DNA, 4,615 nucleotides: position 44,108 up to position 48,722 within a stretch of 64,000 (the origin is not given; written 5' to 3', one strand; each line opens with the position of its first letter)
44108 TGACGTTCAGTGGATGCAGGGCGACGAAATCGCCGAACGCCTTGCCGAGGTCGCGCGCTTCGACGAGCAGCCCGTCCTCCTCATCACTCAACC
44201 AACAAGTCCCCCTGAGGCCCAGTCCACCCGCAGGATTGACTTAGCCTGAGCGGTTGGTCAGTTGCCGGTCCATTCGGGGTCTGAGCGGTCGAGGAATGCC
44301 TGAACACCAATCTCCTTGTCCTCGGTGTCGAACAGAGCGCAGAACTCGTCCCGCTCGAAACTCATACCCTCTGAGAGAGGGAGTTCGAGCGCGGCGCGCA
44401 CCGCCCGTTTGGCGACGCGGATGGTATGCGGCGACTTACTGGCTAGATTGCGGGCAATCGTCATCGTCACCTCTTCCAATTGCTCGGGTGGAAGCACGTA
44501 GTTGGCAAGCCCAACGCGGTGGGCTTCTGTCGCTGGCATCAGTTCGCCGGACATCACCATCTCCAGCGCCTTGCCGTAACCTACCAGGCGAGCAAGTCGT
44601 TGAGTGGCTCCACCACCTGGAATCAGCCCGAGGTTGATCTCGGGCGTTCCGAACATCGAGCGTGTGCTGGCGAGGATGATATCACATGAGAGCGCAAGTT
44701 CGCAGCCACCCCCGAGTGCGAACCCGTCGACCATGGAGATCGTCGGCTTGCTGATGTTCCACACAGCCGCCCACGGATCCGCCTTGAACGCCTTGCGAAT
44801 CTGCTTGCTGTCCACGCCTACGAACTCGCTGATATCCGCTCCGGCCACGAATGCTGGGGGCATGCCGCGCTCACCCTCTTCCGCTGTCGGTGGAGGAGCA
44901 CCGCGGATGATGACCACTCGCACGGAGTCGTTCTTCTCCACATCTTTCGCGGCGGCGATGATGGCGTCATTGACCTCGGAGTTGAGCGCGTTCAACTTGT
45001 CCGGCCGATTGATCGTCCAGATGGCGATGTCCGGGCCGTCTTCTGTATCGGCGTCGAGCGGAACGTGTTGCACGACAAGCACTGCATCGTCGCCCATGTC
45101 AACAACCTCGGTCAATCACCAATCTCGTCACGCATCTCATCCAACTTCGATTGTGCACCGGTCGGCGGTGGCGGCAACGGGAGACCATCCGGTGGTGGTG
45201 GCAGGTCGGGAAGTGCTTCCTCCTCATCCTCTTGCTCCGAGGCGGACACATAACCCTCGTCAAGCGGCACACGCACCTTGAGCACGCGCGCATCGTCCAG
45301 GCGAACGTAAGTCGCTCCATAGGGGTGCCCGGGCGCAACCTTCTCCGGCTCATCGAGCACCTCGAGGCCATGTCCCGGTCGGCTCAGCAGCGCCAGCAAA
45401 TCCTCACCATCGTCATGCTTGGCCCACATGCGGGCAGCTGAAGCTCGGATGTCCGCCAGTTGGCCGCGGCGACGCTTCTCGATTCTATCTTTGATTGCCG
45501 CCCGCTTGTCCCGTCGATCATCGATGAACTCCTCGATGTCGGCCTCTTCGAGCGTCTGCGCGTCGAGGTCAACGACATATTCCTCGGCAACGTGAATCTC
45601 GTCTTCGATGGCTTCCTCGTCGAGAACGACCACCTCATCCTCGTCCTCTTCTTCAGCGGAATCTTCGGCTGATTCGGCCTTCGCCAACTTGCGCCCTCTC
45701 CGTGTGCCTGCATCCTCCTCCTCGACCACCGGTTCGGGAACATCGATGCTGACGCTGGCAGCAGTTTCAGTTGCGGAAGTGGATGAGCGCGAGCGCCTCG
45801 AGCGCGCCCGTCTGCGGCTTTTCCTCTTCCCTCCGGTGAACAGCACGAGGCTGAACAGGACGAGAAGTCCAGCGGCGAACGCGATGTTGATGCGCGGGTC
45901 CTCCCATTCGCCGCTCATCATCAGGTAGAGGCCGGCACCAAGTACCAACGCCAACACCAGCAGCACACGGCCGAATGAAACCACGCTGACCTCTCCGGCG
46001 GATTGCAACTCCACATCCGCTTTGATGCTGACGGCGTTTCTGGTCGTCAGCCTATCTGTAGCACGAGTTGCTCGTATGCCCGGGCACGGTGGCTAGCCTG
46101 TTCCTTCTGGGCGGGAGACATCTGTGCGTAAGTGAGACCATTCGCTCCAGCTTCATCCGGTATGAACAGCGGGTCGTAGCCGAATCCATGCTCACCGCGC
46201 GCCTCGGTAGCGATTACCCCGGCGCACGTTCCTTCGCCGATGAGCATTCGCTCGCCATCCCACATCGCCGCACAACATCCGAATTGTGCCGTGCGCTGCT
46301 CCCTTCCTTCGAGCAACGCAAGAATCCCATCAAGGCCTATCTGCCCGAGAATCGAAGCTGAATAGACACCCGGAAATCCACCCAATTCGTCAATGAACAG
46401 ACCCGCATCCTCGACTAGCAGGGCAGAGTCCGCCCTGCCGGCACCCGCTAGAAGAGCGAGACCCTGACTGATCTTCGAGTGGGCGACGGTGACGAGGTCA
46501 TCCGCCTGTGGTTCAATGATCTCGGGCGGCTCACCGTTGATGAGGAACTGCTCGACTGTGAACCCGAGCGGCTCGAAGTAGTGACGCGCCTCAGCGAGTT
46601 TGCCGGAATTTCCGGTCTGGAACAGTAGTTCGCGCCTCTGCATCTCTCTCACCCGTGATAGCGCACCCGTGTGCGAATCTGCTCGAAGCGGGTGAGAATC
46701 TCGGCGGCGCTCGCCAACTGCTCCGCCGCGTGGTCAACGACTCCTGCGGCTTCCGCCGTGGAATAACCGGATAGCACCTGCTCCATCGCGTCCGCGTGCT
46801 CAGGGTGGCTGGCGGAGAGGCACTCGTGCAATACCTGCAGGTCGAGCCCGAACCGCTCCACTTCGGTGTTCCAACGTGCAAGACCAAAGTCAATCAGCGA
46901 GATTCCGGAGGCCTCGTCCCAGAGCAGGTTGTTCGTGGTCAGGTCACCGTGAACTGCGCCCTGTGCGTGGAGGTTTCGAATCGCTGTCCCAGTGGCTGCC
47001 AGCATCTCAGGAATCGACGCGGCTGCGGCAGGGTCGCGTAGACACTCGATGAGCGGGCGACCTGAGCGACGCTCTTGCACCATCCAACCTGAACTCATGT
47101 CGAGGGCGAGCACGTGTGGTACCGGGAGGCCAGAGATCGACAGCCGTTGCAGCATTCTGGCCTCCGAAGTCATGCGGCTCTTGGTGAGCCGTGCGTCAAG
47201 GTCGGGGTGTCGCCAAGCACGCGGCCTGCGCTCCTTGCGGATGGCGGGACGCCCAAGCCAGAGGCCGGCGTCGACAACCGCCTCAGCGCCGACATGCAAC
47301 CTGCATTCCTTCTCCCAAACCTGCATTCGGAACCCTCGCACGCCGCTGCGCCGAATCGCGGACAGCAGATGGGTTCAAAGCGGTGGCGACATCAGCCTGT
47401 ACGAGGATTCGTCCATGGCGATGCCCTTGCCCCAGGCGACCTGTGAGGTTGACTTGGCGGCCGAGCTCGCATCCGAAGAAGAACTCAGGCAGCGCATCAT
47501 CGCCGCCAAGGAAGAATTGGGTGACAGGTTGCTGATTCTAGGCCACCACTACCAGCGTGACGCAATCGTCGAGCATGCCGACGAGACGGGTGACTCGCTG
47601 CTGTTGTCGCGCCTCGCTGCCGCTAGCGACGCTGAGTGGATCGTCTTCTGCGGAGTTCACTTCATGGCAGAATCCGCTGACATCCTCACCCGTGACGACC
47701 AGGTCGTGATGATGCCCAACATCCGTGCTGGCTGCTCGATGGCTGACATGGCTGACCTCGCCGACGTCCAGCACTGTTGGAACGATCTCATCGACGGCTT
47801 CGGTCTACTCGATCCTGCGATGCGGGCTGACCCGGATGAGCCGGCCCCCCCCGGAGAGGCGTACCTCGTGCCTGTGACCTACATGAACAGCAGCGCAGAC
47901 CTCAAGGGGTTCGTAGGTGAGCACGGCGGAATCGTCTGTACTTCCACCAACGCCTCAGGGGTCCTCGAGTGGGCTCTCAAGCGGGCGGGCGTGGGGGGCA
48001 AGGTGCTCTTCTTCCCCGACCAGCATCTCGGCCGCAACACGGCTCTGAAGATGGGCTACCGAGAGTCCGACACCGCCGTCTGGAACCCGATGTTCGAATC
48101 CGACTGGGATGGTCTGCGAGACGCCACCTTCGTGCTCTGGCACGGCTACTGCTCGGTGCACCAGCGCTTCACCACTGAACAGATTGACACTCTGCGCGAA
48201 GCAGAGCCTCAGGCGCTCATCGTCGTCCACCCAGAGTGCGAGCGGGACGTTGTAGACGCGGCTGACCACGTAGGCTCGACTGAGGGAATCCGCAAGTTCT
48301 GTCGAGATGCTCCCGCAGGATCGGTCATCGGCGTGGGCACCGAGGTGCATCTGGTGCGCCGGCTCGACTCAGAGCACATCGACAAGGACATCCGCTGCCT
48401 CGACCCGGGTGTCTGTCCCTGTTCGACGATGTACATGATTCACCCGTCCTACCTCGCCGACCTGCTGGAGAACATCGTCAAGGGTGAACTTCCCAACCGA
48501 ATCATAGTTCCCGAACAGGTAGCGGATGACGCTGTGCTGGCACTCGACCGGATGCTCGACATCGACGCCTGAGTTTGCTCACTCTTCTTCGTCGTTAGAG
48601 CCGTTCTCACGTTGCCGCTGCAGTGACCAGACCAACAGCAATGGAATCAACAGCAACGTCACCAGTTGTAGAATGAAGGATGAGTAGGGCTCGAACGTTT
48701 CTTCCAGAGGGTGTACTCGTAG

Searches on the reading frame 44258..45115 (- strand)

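Call 39: search_protein_families(library=pfam, proteins=[window:44258-45115:-], max_evalue=0.0001)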
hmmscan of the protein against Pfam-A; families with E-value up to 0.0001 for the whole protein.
window:44258-45115:- (285 aa): 2 families
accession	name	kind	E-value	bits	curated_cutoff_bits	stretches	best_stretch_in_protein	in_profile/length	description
PF00378.25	ECH_1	-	1.8e-58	198.2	27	1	30-284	6-250/251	Enoyl-CoA hydratase/isomerase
PF16113.10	ECH_2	-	1.9e-33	116.8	27.2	1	31-221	2-185/335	Enoyl-CoA hydratase/isomerase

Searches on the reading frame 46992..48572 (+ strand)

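Call 39: search_protein_families(library=pfam, proteins=[window:46992-48572:+], max_evalue=0.0001)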
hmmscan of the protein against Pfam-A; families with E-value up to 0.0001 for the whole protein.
window:46992-48572:+ (526 aa): 1 family
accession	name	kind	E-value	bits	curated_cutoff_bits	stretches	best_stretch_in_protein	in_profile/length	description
PF02445.21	NadA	-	1.2e-89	300.8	27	1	168-523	2-295/295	Quinolinate synthetase A protein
